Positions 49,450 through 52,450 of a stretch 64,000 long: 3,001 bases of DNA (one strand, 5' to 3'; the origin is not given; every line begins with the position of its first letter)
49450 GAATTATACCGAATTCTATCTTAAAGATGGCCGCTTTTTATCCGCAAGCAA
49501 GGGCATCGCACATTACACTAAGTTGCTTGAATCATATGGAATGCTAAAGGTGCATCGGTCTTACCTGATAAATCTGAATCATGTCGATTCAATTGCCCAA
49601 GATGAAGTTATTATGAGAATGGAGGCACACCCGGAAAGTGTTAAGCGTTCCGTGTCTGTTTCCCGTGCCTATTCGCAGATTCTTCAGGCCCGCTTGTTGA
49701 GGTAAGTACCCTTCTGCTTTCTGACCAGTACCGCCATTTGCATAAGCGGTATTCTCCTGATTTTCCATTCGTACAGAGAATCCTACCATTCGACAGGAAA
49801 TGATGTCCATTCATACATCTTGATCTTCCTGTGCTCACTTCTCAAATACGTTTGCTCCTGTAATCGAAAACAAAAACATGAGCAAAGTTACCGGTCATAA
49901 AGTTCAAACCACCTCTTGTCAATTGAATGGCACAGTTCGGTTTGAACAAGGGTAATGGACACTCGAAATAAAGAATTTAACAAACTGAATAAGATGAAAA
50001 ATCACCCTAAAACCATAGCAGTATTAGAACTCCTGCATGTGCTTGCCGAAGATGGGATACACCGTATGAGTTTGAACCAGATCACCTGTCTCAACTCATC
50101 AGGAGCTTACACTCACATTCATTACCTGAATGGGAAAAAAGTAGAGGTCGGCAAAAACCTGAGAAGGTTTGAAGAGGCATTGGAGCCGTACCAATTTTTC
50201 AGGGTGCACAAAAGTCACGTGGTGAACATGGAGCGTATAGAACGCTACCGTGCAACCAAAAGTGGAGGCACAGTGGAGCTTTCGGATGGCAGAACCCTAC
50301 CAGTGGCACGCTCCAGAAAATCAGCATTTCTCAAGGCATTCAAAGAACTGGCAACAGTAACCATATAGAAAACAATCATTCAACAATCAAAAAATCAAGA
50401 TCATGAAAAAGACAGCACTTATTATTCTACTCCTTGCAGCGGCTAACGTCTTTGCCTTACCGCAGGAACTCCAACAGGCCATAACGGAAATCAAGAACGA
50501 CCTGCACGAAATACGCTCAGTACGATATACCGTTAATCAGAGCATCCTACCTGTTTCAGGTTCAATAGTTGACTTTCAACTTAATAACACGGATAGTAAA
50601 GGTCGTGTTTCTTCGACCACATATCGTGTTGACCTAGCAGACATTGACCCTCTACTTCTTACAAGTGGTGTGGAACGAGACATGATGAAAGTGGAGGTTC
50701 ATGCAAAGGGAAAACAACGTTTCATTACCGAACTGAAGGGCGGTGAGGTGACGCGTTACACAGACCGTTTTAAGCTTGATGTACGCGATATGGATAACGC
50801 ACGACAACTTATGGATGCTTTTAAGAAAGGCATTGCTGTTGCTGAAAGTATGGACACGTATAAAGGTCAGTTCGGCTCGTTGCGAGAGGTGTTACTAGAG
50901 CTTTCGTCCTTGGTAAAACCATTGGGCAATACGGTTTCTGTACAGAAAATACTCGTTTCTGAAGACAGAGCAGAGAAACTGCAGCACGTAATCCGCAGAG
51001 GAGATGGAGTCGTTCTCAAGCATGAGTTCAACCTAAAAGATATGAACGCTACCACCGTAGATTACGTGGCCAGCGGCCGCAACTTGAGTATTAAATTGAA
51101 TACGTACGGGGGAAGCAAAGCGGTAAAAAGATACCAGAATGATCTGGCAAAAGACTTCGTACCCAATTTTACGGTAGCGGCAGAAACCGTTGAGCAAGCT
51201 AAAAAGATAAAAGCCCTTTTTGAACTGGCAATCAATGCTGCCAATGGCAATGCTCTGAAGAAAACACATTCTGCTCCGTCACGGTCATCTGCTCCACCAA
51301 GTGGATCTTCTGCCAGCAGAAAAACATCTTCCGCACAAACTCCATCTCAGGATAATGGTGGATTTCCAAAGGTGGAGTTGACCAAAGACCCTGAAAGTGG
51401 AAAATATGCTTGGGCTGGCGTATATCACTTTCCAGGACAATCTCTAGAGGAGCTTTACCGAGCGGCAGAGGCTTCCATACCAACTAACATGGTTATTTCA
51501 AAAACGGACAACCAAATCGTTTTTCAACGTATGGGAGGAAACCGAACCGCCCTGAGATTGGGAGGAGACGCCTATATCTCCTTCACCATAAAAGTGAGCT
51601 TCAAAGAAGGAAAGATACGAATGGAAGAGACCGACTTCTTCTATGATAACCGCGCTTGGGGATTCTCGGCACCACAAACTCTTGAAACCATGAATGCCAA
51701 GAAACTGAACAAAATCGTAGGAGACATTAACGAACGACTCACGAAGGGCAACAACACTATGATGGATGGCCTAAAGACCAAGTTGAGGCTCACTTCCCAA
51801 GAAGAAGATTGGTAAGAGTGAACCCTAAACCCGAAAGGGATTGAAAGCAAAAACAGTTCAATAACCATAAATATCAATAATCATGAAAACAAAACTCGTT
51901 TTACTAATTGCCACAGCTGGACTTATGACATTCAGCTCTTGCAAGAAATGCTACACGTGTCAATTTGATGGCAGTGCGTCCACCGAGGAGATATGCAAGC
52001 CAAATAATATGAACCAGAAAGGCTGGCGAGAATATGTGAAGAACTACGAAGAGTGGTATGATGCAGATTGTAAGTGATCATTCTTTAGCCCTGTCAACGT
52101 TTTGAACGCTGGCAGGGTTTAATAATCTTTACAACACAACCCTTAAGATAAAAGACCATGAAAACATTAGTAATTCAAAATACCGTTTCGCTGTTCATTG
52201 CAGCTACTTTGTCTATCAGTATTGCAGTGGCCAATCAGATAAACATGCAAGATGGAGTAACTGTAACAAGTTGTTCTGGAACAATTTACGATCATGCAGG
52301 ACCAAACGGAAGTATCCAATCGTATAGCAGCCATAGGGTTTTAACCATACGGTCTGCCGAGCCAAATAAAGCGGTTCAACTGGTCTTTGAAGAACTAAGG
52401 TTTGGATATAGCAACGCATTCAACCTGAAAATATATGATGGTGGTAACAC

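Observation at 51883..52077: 64-aa Cys-rich lipopeptide gene embedded in the LytTR-associated operon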

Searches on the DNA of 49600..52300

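Call 44: search_rna_families(source=window, start=49600, end=52300, threshold=evalue, max_evalue=1)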
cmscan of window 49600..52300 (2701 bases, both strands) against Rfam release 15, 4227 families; matches with E-value up to 1: 0.
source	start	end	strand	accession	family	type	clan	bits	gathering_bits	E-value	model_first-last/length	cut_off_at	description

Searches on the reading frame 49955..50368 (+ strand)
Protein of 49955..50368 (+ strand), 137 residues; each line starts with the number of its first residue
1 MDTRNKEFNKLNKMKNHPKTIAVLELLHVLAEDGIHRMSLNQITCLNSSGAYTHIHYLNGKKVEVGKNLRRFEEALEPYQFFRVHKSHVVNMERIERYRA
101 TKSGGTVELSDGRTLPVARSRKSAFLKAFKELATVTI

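Call 3: search_protein_families(library=pfam, proteins=[window:49955-50368:+], max_evalue=0.1)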
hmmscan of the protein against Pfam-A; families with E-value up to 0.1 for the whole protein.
window:49955-50368:+ (137 aa): 1 family
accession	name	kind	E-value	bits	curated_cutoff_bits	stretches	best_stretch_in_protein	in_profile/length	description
PF04397.21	LytTR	-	2.3e-18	66.6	22.6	1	34-129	2-97/98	LytTr DNA-binding domain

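Call 4: search_protein_families(library=ncbifam, proteins=[window:49955-50368:+], max_evalue=0.1)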
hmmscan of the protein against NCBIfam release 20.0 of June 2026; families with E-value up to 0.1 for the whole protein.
window:49955-50368:+ (137 aa): 3 families
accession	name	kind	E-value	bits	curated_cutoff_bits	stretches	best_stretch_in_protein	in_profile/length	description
NF010684.1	PRK14084.1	equivalog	2.2e-08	34.1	375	1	4-131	127-250/254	response regulator transcription factor LytR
NF008677.0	PRK11697.1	equivalog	4.7e-06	26.1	246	1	16-132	125-234/238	two-component system response regulator BtsR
NF046049.1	quorum_RR_AgrA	equivalog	0.0031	17.1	400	1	45-99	161-214/238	quorum-sensing response regulator AgrA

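Call 64: find_related_loci(query=A6, collection=metagenome_contigs, flank=8000)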
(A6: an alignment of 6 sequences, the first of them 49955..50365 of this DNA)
Query A6 (137 aa) in metagenome_contigs; peptide patterns used: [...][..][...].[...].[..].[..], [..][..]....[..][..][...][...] (x = any residue, [..] = any of these).
351 stretches matched a pattern; 108 encode a relative of the query (tblastn E <= 1e-3); the best 80 are kept; 80 distinct loci.
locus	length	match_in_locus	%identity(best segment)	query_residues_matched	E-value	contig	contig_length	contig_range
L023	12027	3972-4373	58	5-137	9e-49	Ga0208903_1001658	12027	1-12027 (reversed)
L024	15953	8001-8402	41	1-134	1e-27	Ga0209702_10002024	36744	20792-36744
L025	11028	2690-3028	47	27-137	2e-27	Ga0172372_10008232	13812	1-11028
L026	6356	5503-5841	47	27-137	2e-27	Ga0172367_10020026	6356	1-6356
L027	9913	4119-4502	37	5-130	4e-22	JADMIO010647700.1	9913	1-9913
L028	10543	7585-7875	43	33-130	5e-22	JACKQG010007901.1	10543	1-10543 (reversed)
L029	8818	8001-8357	39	5-130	5e-22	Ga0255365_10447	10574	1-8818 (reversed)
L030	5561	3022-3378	39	5-130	5e-22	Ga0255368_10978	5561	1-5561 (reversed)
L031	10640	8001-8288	44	34-130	1e-21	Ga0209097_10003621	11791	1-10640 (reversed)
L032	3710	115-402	44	34-130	2e-21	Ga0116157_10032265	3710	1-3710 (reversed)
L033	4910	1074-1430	38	5-130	3e-21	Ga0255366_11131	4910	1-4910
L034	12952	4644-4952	38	27-130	2e-20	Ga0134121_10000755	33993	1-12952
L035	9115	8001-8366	36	5-133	4e-20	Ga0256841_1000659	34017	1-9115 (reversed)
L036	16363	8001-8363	35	5-132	5e-20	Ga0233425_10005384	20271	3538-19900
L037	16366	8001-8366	33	10-132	8e-20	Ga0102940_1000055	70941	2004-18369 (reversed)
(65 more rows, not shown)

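Call 69: search_protein_families(library=pfam, proteins=[L023:6479-9820:+, L023:6145-6447:+], max_evalue=0.01)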
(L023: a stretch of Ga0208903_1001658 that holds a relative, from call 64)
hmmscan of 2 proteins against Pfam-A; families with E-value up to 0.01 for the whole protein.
L023:6479-9820:+ (1114 aa): 6 families
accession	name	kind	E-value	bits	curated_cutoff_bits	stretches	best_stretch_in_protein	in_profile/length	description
PF18962.6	Por_Secre_tail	-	1.9e-10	41.3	27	1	1038-1113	1-75/75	Secretion system C-terminal sorting domain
PF22352.2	K319L-like_PKD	-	4.4e-10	39.9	27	1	823-878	25-84/84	K319L-like, PKD domain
PF19081.6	Ig_7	-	2.2e-08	34.7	27.3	1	722-793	1-83/84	Ig-like domain CHU_C associated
PF19406.5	PKD_5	-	2.5e-06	27.7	25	1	647-722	2-88/88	PKD-like domain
PF18911.6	PKD_4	-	2.7e-05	24.6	27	1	793-873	1-79/85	PKD domain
PF23623.1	GBD_IRG7_N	-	0.0017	18.9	27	0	1061-1105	40-82/95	IRG7 N-terminal galactose binding domain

L023:6145-6447:+ (101 aa): 0 families

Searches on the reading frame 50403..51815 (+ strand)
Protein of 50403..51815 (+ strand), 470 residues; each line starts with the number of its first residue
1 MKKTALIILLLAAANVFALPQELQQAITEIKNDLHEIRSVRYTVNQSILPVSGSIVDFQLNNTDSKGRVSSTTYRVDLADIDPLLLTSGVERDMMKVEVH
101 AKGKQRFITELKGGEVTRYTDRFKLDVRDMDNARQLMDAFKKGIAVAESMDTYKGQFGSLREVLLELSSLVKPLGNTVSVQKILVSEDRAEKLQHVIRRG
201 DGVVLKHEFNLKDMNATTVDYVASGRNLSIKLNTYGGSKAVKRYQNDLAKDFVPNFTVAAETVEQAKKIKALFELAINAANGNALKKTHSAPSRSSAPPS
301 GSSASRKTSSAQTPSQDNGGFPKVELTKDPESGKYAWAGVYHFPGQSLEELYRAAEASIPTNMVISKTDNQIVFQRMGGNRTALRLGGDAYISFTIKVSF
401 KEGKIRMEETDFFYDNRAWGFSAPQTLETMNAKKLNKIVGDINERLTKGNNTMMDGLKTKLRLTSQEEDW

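Call 3: search_protein_families(library=pfam, proteins=[window:50403-51815:+], max_evalue=0.1)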
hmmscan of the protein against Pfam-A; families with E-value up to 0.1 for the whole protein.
window:50403-51815:+ (470 aa): 0 families

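Call 4: search_protein_families(library=ncbifam, proteins=[window:50403-51815:+], max_evalue=0.1)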
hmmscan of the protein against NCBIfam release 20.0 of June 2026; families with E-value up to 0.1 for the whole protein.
window:50403-51815:+ (470 aa): 0 families

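Call 68: search_solved_structures(query=window:50403-51812:+, max_evalue=1)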
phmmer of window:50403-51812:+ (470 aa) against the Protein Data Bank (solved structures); distinct sequences matched with E-value up to 1: 0.

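Call 79: find_homologous_proteins(query=window:50403-51812:+, max_evalue=0.001)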
Query window:50403-51812:+ (470 aa): 5 proteins with E <= 0.001 among 8000 candidates.
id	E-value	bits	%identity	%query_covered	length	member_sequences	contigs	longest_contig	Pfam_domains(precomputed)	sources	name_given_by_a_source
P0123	0.0e+0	1029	100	100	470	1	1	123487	-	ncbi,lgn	-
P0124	2.6e-189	648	64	100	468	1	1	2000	-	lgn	-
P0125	5.1e-183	627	63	100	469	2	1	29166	-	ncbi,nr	ncbi:MAG: hypothetical protein H6603_10250 [Flavobacteriales bacterium]|nr:hypothetical protein [Fla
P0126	3.9e-154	532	55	100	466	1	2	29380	-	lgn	-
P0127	3.5e-127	443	47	99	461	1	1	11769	-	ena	-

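Call 80: find_encoding_contigs(protein=P0125, flank=9000, max_places=2)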
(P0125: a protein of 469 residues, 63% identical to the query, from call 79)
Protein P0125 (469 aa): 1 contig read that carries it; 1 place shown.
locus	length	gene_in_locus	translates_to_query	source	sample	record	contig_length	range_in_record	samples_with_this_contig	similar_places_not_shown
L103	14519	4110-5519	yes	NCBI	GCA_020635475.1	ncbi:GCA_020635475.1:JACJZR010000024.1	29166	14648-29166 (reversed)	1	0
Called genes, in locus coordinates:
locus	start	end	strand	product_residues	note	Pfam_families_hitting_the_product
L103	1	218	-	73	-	?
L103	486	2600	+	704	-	PF13431:TPR_17 (faint), PF17874:TPR_MalT (faint), PF13181:TPR_8 (faint), PF13428:TPR_14 (faint), PF24885:TPR_NPHP3, PF13424:TPR_12, PF06580:His_kinase, PF02518:HATPase_c (weak), +6 more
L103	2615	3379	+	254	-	PF00072:Response_reg, PF04397:LytTR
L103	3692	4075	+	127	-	PF04397:LytTR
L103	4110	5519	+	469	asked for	-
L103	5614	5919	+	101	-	-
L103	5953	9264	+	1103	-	PF22352:K319L-like_PKD (faint), PF19081:Ig_7 (faint), PF06832:BiPBP_C (faint), PF19406:PKD_5, PF18962:Por_Secre_tail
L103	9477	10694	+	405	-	PF13568:OMP_b-brl_2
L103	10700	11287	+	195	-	-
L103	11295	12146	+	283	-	-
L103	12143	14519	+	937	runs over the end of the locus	-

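Call 81: find_encoding_contigs(protein=P0127, flank=9000, max_places=2)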
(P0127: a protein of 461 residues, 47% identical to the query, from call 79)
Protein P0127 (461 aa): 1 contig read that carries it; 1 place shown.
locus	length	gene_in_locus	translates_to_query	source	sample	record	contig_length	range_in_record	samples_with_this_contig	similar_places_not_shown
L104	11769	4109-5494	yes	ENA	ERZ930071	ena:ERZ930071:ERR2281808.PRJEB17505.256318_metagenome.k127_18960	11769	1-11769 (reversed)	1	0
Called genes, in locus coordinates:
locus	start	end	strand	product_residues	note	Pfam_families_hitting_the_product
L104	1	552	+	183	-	?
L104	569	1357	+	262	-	PF00072:Response_reg, PF04397:LytTR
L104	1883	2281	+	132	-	-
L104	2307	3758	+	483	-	PF00431:CUB (faint), PF18962:Por_Secre_tail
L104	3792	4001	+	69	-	-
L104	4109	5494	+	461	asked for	-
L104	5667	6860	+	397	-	-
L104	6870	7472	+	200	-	-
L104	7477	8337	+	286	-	-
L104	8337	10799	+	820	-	-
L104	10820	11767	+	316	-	?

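Call 95: predict_structure(alignment_id=A7)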
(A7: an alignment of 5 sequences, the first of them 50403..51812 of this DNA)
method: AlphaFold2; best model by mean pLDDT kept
length: 470 residues; sequences in the alignment: 5
mean_pLDDT: 74.4   pTM: 0.45
mean pLDDT of the five models: 74.4, 73.9, 71.7, 71.0, 59.2
residues with pLDDT >= 90: 44; 70-90: 302; 50-70: 65; < 50: 59
segments of 3 or more residues with pLDDT < 50: 1-18, 289-319, 419-422, 465-470
pLDDT, mean of each block of 10 residues (from residue 1): 29 37 80 70 71 81 74 85 85 82 75 73 85 87 81 65 85 77 85 88 89 78 69 70 89 86 75 85 60 30 27 35 80 85 84 88 87 80 77 91 89 70 73 84 88 84 45
secondary structure, 60 per line:
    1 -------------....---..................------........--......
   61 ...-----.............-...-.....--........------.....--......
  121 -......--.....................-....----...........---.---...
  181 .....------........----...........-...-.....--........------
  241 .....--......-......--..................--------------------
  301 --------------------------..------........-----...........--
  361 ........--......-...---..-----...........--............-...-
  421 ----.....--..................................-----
elements in order: H14-17 H21-38 E45-52 E55-63 E69-77 E87-91 E94-101 E108-112 E115-120 E122-127 H130-150 H152-155 H160-170 E178-185 E192-199 E204-210 E220-224 E227-234 E241-245 E248-253 E255-260 H263-280 E335-342 H348-358 E364-368 E371-376 E391-401 E404-415 H432-465
